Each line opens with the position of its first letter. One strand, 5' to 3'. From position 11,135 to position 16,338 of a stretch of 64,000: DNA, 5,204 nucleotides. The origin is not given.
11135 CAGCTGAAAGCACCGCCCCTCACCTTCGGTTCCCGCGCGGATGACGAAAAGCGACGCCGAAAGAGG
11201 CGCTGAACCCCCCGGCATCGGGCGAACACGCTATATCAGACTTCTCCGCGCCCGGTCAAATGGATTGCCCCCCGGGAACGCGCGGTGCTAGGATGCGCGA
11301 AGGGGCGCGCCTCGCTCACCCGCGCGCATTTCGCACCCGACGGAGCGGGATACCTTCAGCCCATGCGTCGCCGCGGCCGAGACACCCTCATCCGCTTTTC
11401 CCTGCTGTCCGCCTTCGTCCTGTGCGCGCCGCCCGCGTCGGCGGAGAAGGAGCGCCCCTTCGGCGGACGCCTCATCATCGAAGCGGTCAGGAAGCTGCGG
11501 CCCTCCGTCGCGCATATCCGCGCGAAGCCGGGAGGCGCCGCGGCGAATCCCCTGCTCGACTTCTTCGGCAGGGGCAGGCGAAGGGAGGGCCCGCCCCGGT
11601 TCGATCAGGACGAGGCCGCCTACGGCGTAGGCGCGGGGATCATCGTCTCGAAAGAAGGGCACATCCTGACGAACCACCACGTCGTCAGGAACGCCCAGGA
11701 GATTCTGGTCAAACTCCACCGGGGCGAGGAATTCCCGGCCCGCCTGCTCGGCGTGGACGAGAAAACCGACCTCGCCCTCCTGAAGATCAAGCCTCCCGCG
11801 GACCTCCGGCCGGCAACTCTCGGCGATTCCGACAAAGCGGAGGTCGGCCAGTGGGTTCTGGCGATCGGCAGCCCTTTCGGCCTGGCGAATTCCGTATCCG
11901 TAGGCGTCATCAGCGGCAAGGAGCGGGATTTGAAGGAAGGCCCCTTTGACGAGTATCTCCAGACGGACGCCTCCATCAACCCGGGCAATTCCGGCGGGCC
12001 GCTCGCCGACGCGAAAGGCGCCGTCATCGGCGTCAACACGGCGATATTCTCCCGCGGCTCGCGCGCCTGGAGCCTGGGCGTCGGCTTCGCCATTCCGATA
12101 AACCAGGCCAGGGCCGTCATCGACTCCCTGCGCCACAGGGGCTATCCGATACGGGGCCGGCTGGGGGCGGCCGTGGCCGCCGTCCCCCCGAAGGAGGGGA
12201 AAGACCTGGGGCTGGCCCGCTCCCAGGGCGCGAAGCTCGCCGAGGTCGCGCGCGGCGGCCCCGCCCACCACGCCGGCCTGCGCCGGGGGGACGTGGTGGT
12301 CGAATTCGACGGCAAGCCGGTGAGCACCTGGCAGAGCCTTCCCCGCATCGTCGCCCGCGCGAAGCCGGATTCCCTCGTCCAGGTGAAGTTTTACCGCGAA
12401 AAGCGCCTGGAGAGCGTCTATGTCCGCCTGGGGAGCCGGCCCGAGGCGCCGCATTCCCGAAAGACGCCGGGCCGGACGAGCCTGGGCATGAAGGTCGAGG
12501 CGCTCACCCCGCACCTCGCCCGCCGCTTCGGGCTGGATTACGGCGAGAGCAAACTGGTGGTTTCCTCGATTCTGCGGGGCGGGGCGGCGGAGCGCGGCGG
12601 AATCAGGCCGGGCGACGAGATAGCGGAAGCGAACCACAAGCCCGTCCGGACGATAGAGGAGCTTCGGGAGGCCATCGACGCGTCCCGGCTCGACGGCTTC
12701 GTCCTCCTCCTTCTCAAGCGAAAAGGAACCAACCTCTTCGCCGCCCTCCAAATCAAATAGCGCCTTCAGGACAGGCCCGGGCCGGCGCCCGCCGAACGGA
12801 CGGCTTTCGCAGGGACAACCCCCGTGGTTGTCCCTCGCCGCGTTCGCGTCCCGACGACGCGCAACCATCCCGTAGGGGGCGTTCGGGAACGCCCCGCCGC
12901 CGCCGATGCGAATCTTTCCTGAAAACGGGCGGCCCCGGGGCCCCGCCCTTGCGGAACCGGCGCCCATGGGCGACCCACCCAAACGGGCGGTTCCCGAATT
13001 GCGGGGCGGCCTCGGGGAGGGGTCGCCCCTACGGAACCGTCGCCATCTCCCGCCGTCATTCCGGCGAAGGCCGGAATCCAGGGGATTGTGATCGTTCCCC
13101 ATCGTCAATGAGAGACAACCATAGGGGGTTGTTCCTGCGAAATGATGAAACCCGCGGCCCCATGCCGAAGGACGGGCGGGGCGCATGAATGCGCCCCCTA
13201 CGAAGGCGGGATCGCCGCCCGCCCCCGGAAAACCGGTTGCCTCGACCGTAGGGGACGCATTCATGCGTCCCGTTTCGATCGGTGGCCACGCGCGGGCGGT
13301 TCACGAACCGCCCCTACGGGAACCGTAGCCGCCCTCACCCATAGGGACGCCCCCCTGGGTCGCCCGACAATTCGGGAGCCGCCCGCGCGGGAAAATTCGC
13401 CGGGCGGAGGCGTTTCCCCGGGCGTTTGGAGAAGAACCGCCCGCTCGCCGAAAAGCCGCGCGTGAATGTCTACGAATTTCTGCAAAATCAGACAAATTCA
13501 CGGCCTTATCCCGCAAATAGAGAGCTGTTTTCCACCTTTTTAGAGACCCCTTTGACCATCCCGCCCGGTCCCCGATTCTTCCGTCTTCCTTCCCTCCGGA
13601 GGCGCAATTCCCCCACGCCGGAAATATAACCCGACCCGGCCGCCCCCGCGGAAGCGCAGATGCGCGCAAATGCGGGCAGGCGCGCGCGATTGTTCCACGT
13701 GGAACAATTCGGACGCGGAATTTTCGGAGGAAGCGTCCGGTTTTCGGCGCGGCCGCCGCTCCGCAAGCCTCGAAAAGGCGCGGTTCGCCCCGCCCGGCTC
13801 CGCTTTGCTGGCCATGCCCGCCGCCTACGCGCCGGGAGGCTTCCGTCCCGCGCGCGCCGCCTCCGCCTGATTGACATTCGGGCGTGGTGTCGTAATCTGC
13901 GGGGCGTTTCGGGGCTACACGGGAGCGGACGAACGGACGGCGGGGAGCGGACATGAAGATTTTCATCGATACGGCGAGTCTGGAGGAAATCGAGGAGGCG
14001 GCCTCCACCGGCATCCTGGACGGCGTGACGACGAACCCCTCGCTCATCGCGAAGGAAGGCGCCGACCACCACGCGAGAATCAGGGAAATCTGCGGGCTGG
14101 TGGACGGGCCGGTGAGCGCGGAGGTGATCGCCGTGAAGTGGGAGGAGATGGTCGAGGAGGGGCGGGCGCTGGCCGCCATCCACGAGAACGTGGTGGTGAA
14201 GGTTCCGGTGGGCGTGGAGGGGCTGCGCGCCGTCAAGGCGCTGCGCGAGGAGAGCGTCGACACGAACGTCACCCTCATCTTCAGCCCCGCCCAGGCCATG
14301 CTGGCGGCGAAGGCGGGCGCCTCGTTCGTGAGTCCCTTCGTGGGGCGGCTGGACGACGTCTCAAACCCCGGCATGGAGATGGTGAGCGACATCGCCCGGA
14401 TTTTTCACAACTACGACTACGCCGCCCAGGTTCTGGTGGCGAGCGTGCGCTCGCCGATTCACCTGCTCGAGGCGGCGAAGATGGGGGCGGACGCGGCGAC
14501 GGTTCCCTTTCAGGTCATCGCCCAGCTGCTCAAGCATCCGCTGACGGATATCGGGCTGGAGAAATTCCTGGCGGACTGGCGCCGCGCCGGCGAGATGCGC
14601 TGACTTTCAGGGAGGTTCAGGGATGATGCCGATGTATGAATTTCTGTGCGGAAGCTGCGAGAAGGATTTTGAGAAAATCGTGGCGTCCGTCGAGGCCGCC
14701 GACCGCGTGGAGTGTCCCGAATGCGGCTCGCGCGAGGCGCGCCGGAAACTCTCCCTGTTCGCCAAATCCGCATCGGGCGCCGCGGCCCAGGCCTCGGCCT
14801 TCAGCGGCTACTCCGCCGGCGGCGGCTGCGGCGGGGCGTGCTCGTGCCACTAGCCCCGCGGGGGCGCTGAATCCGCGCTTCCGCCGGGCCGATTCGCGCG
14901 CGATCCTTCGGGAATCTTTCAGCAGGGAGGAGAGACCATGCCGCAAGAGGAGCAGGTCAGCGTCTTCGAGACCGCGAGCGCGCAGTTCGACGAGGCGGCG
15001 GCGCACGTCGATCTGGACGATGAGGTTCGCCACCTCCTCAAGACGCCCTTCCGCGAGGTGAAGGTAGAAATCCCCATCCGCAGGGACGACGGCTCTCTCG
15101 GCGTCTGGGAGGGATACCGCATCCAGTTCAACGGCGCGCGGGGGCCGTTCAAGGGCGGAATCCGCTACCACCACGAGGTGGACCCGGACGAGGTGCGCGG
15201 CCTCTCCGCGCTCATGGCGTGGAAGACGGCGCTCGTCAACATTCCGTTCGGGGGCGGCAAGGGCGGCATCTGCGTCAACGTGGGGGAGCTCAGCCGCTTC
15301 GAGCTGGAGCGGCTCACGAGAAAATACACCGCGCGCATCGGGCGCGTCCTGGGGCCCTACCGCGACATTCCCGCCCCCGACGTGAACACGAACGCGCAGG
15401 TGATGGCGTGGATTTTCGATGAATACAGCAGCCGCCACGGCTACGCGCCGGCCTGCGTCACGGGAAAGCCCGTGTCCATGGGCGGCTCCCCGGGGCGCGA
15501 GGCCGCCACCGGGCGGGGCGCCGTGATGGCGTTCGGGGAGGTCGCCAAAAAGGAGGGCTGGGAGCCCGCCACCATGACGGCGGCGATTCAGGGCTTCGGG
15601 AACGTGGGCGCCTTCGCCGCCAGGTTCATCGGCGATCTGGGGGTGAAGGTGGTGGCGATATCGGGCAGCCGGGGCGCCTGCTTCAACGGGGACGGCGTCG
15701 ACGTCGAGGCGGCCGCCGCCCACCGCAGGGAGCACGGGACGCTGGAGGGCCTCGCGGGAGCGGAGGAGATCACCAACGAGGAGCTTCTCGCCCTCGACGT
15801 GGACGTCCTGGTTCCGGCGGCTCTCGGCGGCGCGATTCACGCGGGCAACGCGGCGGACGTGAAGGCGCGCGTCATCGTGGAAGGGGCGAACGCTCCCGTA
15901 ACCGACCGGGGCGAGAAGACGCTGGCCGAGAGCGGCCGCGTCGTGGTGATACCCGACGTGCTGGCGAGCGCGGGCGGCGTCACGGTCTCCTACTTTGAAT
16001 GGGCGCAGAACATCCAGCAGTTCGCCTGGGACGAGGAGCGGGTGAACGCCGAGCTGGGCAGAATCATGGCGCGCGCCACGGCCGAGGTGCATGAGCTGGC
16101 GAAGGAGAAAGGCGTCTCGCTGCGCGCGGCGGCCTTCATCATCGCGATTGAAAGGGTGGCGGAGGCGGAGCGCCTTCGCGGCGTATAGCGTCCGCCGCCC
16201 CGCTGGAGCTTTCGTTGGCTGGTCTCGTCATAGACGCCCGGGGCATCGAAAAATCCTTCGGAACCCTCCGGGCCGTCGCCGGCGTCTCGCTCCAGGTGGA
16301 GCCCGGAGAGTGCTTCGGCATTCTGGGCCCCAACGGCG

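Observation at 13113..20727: Two essentially identical 723-bp inverted repeats bracket a 6.2-kb seven-gene block (tal-fmdB-gdhA-ABC-ABC-alkA-dgt)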

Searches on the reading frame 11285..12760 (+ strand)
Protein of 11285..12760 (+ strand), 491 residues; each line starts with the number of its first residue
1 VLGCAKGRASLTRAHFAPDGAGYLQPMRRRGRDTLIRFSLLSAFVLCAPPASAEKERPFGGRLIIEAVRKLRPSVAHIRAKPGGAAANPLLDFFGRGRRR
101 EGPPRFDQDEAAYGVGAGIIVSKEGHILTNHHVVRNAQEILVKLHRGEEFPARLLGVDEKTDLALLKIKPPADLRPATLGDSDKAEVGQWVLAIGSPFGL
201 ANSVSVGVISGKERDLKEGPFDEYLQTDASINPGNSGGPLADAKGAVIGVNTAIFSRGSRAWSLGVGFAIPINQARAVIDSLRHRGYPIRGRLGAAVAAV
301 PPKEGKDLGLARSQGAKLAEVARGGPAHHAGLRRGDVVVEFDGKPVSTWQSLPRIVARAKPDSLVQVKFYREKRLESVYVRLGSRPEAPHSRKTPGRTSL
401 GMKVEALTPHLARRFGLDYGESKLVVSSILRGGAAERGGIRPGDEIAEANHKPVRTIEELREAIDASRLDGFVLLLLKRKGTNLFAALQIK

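Call 10: search_protein_families(library=pfam, proteins=[window:11285-12760:+], max_evalue=0.001)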
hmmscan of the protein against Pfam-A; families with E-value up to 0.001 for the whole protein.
window:11285-12760:+ (491 aa): 6 families
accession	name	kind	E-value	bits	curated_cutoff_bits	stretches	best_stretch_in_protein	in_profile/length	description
PF13365.12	Trypsin_2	-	2.4e-36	126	27.6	1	116-250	1-144/144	Trypsin-like peptidase domain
PF13180.12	PDZ_2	-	3.1e-21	75.9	27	2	314-381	12-79/80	PDZ domain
PF17820.7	PDZ_6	-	3.2e-21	75.3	27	2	425-476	1-51/54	PDZ domain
PF00595.29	PDZ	-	5.1e-19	68.9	23.2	2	395-464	7-67/81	PDZ domain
PF00089.32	Trypsin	-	1.1e-16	61.7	20.6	1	117-279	28-220/220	Trypsin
PF10459.15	Peptidase_S46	-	0.00015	21.1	22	0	114-137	47-70/698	Peptidase S46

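Call 15: find_encoding_contigs(protein=window:11285-12760:+, flank=10000, max_places=10)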
Protein window:11285-12760:+ (491 aa): no gene with exactly this product is on record in the collection.

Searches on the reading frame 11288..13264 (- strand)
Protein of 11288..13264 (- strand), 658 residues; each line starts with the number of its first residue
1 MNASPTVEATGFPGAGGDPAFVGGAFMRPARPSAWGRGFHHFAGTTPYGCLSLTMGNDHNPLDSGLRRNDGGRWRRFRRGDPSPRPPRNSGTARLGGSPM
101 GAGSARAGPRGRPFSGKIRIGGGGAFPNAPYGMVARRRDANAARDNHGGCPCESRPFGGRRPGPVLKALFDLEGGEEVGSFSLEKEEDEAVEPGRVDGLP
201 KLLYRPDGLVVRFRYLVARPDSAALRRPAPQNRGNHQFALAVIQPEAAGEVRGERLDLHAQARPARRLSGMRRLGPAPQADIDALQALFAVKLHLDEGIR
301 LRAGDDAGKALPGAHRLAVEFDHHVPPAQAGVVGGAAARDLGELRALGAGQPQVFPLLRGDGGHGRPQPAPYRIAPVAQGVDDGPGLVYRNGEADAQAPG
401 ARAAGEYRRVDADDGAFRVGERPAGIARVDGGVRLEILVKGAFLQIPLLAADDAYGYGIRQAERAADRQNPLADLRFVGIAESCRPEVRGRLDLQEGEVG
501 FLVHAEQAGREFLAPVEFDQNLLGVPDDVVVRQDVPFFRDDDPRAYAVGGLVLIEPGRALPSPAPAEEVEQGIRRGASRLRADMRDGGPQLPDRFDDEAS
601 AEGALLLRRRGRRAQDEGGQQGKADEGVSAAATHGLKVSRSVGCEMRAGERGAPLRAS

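Call 10: search_protein_families(library=pfam, proteins=[window:11288-13264:-], max_evalue=0.001)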
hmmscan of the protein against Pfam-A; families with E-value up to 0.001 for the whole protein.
window:11288-13264:- (658 aa): 0 families

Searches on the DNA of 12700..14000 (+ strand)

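Call 8: search_dna_similar(query=window:13105-13835:+, collection=plasmids, mode=distant)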
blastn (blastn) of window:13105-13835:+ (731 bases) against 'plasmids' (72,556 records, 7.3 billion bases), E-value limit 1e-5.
No match.

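Call 34: search_rna_families(source=window, start=12700, end=14000, threshold=evalue, max_evalue=1)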
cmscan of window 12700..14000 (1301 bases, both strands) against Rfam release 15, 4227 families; matches with E-value up to 1: 5.
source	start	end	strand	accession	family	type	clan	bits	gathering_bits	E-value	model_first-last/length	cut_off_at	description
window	13178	13271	+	RF03726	mir-m21-1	Gene; miRNA;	-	28.9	84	0.0037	1-74/74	no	mir-m21-1 microRNA precursor family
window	13182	13267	-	RF03726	mir-m21-1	Gene; miRNA;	-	23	84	0.13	1-74/74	no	mir-m21-1 microRNA precursor family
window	13736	13807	+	RF02674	AsdA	Gene; antisense;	-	21.6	52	0.1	1-81/81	no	antisense RNA of dnaA mRNA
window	13144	13264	-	RF02883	BcKCsr2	Gene; sRNA;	-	19.8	40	0.078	1-129/129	no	Burkholderia sRNA 2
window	13628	13762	+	RF00003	U1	Gene; snRNA; splicing;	CL00005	14.5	69.5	0.57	1-166/166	no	U1 spliceosomal RNA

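Call 65: search_dna_similar(query=window:13114-13835:+, collection=phages, mode=distant)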
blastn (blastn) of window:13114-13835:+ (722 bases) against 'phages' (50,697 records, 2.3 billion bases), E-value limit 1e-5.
No match.

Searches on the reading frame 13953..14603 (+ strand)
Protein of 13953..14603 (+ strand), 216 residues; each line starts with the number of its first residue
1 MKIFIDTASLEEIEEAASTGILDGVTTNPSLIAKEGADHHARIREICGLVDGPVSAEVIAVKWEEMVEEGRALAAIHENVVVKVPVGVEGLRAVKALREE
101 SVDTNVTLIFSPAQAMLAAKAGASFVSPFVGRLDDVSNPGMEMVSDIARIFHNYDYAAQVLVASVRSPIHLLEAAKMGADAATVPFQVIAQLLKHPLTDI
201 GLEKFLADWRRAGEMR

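Call 10: search_protein_families(library=pfam, proteins=[window:13953-14603:+], max_evalue=0.001)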
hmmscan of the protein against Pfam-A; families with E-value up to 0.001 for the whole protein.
window:13953-14603:+ (216 aa): 1 family
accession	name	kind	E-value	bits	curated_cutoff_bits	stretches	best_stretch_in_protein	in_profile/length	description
PF00923.25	TAL_FSA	-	8.4e-58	196.4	27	1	3-206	1-275/285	Transaldolase/Fructose-6-phosphate aldolase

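Call 12: find_encoding_contigs(protein=window:13953-14603:+, flank=10000, max_places=10)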
Protein window:13953-14603:+ (216 aa): 20 contigs read that carry it; 10 places shown.
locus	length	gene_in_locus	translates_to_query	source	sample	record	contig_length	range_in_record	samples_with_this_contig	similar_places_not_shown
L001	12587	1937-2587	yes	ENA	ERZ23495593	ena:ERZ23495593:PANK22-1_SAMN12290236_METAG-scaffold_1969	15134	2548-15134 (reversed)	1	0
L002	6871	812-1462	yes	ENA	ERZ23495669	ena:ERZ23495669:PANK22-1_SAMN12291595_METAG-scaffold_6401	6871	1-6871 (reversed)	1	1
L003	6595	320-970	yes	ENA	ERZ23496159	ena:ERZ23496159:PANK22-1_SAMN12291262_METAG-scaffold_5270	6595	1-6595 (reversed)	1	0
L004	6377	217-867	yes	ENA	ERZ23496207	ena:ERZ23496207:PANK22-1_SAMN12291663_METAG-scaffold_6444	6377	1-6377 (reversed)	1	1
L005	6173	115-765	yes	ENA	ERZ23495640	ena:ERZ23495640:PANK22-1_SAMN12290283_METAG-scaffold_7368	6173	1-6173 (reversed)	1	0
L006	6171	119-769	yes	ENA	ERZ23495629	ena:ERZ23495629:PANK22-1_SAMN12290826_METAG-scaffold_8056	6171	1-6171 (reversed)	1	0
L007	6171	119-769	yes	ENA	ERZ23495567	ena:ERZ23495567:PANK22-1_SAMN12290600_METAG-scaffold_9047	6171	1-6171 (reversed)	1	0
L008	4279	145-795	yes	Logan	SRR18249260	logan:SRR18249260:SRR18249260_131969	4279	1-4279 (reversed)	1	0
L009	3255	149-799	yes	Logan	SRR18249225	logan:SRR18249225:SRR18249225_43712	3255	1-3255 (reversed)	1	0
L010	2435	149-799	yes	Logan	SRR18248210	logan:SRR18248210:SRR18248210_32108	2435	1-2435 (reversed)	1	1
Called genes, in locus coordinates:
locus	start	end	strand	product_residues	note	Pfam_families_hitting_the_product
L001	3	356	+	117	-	?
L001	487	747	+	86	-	-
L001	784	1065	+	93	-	PF12796:Ank_2, PF13637:Ank_4 (faint), PF13857:Ank_5 (weak), PF00023:Ank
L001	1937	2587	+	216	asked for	PF00923:TAL_FSA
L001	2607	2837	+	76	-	PF09723:Zn_ribbon_8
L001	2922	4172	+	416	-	PF02812:ELFV_dehydrog_N, PF00208:ELFV_dehydrog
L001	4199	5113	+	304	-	PF00005:ABC_tran, PF13304:AAA_21, PF27102:NodI_C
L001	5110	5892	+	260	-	PF01061:ABC2_membrane, PF12698:ABC2_membrane_3 (weak)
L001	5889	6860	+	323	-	PF00730:HhH-GPD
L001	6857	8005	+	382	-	PF01966:HD, PF13286:HD_assoc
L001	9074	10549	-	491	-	PF00089:Trypsin, PF13365:Trypsin_2, PF00595:PDZ (weak), PF13180:PDZ_2, PF17820:PDZ_6, PF00595:PDZ, PF13180:PDZ_2 (weak), PF17820:PDZ_6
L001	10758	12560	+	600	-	PF00009:GTP_EFTU, PF03144:GTP_EFTU_D2, PF00679:EFG_C, PF06421:LepA_C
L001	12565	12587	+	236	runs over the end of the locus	PF10502:Peptidase_S26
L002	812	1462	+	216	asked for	PF00923:TAL_FSA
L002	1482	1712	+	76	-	PF09723:Zn_ribbon_8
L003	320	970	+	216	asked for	PF00923:TAL_FSA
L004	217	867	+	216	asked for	PF00923:TAL_FSA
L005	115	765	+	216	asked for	PF00923:TAL_FSA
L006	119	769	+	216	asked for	PF00923:TAL_FSA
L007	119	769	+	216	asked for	PF00923:TAL_FSA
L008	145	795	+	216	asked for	PF00923:TAL_FSA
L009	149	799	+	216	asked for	PF00923:TAL_FSA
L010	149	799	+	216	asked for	PF00923:TAL_FSA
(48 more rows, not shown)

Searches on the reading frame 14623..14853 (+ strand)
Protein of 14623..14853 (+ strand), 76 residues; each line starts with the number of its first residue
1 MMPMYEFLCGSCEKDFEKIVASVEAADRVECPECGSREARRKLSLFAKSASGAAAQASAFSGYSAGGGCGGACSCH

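Call 77: search_protein_families(library=pfam, proteins=[window:14623-14853:+], max_evalue=0.0001)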
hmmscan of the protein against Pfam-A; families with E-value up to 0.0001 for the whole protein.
window:14623-14853:+ (76 aa): 2 families
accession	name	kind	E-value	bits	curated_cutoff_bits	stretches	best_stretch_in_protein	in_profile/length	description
PF09723.15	Zn_ribbon_8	-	8.9e-14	51.7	34.4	1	2-42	1-40/41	Zinc ribbon domain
PF19134.6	DUF5817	-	1.6e-05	25.2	31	1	9-56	6-49/57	Domain of unknown function (DUF5817)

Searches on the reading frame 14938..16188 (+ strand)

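Call 10: search_protein_families(library=pfam, proteins=[window:14938-16188:+], max_evalue=0.001)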
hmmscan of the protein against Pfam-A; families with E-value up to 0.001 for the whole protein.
window:14938-16188:+ (416 aa): 2 families
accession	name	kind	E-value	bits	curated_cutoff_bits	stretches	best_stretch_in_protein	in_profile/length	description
PF00208.27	ELFV_dehydrog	-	7.1e-69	232.6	23.4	1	182-415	1-241/241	Glutamate/Leucine/Phenylalanine/Valine dehydrogenase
PF02812.23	ELFV_dehydrog_N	-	8.2e-50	168.3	25.3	1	39-164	3-128/129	Glu/Leu/Phe/Val dehydrogenase, dimerisation domain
